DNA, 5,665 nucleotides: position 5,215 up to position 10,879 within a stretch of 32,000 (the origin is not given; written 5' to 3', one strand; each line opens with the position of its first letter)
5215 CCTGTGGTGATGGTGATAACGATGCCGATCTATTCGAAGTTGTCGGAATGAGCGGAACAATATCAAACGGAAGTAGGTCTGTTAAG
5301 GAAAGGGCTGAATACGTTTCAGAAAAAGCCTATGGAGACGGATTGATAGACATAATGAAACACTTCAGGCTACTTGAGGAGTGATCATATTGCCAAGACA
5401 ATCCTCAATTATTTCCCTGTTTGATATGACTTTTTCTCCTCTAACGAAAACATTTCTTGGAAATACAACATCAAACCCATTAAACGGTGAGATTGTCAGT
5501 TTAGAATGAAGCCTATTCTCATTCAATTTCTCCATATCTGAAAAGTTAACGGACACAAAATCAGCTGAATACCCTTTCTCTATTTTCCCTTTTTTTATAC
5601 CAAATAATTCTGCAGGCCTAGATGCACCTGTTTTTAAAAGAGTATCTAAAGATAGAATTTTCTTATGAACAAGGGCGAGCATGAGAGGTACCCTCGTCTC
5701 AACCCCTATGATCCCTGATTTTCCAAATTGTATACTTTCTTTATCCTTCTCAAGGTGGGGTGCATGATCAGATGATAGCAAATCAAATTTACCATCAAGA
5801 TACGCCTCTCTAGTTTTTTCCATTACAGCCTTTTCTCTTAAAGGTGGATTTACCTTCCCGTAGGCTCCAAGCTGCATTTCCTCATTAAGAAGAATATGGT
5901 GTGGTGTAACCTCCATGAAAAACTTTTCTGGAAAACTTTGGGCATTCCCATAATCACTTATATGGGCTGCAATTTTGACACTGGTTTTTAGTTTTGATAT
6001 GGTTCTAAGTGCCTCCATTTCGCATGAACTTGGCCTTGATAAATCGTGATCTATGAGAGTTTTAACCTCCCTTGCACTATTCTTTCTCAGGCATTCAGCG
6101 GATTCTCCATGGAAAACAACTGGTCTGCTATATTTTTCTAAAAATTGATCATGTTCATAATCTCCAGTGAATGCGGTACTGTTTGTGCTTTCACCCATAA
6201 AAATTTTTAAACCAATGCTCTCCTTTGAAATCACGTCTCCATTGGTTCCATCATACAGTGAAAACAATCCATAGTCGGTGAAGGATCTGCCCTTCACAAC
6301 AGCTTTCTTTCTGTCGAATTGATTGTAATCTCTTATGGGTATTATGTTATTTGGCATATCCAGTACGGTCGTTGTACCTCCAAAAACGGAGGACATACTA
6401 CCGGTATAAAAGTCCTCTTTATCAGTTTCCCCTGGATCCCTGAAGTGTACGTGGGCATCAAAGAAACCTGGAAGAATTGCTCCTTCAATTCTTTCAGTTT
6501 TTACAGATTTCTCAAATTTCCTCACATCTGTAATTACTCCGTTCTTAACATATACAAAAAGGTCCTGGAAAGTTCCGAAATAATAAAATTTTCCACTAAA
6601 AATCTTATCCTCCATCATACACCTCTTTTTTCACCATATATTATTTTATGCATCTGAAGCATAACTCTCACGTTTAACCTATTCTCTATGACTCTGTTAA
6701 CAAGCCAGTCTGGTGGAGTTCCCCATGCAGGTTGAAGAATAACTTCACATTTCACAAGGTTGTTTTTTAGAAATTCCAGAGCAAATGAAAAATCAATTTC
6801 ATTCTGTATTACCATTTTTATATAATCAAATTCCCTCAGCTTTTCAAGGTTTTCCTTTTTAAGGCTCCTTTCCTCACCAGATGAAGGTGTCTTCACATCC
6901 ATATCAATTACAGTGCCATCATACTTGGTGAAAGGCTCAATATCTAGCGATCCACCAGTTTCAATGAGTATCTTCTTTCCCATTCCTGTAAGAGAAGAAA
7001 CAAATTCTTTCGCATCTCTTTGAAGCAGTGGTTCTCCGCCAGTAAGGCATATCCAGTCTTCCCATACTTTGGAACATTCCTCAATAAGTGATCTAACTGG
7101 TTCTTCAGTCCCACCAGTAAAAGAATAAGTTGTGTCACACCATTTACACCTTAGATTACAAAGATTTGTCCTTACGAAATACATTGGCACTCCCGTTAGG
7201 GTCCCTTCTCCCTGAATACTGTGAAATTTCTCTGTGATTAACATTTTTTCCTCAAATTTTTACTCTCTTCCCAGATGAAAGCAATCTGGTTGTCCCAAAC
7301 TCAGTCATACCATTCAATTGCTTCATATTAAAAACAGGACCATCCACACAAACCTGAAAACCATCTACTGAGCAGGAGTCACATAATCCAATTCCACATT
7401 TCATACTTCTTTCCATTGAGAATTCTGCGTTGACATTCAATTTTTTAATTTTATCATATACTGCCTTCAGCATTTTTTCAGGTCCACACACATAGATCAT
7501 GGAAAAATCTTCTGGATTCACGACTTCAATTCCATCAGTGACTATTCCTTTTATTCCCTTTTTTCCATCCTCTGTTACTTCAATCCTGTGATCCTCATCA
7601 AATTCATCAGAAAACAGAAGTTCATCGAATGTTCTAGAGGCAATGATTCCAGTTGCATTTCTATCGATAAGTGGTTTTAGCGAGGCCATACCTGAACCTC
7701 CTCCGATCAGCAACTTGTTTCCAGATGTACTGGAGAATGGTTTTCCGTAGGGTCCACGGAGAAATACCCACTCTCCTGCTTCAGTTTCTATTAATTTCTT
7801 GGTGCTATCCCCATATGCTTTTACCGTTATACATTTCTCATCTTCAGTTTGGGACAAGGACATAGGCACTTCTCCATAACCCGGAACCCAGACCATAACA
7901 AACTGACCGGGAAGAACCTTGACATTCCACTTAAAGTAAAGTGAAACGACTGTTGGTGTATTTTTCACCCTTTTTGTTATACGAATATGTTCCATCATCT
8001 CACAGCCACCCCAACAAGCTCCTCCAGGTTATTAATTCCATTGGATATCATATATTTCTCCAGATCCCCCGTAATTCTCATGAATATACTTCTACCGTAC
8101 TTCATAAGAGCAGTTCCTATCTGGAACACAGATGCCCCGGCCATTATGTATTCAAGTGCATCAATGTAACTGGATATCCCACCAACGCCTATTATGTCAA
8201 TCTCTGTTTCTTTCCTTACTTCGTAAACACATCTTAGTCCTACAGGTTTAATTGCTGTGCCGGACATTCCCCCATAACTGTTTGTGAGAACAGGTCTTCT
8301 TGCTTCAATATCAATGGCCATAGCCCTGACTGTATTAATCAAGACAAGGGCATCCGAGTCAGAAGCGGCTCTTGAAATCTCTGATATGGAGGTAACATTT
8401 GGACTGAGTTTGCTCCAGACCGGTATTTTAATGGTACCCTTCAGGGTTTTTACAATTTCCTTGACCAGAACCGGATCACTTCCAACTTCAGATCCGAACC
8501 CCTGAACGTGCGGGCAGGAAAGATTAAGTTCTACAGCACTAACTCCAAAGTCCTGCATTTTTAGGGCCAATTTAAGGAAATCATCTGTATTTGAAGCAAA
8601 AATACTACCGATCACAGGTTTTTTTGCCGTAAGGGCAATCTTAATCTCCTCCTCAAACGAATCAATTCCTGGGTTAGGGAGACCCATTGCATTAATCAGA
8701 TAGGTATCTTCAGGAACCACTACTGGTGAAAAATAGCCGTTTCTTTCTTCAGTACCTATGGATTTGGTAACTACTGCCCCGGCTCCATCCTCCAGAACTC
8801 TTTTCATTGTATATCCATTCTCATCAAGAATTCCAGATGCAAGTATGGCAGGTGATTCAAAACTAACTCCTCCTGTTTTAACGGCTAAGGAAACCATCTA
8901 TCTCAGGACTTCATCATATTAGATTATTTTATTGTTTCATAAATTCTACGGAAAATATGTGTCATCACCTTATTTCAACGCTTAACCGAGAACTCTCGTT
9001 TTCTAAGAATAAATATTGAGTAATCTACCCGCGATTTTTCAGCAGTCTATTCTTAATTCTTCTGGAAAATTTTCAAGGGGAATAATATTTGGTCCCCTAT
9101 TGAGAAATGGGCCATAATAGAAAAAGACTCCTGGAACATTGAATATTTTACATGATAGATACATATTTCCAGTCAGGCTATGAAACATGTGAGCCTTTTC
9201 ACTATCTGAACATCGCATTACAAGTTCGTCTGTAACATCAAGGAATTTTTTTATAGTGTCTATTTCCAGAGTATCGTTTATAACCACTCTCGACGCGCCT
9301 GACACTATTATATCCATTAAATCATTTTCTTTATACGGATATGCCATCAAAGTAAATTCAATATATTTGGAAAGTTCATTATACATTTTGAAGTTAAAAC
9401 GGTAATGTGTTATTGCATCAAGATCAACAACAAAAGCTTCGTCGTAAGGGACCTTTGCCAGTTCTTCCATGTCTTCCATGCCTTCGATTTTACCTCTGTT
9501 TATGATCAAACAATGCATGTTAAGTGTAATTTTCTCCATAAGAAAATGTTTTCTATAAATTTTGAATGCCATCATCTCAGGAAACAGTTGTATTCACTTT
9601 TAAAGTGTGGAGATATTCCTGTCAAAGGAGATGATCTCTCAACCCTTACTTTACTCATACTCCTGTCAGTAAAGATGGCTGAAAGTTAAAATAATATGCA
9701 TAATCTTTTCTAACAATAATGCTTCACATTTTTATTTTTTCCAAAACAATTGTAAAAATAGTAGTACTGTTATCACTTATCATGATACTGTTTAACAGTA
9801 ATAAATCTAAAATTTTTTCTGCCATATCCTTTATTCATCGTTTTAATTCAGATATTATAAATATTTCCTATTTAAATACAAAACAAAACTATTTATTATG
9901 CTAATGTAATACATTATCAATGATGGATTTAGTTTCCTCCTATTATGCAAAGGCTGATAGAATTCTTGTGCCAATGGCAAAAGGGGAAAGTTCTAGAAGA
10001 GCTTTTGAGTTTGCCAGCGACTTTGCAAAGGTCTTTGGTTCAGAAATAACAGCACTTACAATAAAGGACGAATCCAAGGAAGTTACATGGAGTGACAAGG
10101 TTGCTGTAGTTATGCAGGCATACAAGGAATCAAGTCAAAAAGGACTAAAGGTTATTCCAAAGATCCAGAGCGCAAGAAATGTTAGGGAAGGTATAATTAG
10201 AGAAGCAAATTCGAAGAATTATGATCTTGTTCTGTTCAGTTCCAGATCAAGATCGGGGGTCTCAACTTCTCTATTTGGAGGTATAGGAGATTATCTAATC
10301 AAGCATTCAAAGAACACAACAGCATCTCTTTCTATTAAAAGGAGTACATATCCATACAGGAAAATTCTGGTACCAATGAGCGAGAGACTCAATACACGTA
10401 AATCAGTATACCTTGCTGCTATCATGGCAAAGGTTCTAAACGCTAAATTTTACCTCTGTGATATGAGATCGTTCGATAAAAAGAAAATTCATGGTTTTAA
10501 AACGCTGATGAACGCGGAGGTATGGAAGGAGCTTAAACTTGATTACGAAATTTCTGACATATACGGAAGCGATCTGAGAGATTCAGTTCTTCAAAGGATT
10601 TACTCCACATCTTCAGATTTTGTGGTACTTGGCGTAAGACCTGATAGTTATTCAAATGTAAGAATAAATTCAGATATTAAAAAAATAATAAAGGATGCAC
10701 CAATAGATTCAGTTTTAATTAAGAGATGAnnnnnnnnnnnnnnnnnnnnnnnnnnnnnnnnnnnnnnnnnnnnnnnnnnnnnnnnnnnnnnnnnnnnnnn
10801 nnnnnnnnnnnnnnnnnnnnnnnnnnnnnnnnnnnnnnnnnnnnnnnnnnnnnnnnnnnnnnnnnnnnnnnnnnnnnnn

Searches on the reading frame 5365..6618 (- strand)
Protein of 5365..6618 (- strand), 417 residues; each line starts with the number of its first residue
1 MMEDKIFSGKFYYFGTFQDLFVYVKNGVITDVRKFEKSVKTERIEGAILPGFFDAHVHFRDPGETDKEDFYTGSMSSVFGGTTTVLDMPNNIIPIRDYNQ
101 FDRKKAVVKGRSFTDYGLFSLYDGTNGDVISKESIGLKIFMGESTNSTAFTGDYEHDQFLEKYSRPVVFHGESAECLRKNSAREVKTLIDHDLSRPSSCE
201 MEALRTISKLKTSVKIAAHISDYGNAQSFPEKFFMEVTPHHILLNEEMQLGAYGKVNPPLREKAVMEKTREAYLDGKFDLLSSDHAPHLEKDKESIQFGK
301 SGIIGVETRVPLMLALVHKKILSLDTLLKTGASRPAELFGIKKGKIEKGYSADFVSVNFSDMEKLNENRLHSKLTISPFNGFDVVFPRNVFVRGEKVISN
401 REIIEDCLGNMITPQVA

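Call 69: search_protein_families(library=pfam, proteins=[window:5365-6618:-], max_evalue=0.001)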
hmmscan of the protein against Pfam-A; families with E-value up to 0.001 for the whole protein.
window:5365-6618:- (417 aa): 2 families
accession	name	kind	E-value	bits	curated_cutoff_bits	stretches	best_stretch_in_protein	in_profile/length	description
PF01979.26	Amidohydro_1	-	2.2e-18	67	25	2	263-396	229-344/345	Amidohydrolase family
PF07969.17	Amidohydro_3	-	2.1e-06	27.9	29.7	0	322-395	407-469/472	Amidohydrolase family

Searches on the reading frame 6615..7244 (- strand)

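Call 69: search_protein_families(library=pfam, proteins=[window:6615-7244:-], max_evalue=0.001)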
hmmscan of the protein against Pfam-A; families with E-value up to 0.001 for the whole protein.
window:6615-7244:- (209 aa): 1 family
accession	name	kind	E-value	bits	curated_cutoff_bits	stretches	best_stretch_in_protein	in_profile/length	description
PF04055.27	Radical_SAM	-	2.4e-10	41.2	29.5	1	25-131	3-124/166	Radical SAM superfamily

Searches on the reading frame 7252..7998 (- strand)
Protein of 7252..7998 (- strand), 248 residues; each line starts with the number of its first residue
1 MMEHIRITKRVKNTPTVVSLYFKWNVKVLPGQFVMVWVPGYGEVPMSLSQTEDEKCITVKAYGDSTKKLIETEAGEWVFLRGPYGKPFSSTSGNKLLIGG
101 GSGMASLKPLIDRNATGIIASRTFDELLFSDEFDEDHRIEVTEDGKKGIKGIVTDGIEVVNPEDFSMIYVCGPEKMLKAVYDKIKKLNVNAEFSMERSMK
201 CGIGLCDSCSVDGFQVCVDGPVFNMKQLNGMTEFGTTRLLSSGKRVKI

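Call 69: search_protein_families(library=pfam, proteins=[window:7252-7998:-], max_evalue=0.001)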
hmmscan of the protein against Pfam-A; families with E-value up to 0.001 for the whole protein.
window:7252-7998:- (248 aa): 2 families
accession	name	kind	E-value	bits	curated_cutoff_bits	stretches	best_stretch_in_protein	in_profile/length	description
PF10418.14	DHODB_Fe-S_bind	-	3.9e-10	39.7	23.9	1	196-228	1-40/41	Iron-sulfur cluster binding domain of dihydroorotate dehydrogenase B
PF00175.26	NAD_binding_1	-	0.00039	21.5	22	0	140-180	64-107/109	Oxidoreductase NAD-binding domain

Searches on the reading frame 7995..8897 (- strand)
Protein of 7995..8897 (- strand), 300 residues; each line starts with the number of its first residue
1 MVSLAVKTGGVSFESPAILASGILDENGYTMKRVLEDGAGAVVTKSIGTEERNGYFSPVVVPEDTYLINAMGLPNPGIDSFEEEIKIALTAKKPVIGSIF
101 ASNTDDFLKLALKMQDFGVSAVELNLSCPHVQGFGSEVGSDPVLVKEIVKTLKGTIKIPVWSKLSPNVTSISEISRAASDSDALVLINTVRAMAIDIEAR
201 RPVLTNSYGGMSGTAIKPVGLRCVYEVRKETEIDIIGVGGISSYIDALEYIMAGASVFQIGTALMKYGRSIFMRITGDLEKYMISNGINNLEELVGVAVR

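Call 64: search_protein_families(library=pfam, proteins=[window:7995-8897:-], max_evalue=0.00001)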
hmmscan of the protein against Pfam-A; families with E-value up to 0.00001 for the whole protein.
window:7995-8897:- (300 aa): 2 families
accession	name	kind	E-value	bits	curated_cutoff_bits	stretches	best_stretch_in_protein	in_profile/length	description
PF01180.27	DHO_dh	-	2.7e-67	227.4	27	1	4-283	2-291/291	Dihydroorotate dehydrogenase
PF01207.24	Dus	-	7e-07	29.1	20.4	1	92-249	53-201/311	Dihydrouridine synthase (Dus)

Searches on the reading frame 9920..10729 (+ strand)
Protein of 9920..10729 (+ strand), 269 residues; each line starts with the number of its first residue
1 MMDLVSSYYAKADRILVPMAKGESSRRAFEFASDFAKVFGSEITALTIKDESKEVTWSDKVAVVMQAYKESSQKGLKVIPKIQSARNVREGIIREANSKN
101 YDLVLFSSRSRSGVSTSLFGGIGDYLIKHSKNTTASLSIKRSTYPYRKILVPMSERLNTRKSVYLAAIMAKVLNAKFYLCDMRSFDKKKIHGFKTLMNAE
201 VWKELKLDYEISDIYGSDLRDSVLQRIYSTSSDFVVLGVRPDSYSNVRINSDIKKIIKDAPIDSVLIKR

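Call 64: search_protein_families(library=pfam, proteins=[window:9920-10729:+], max_evalue=0.00001)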
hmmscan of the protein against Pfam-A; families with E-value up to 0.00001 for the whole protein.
window:9920-10729:+ (269 aa): 1 family
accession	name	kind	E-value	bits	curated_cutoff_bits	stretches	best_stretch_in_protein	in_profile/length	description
PF00582.32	Usp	-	1.9e-18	67.8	24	1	13-131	3-134/141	Universal stress protein family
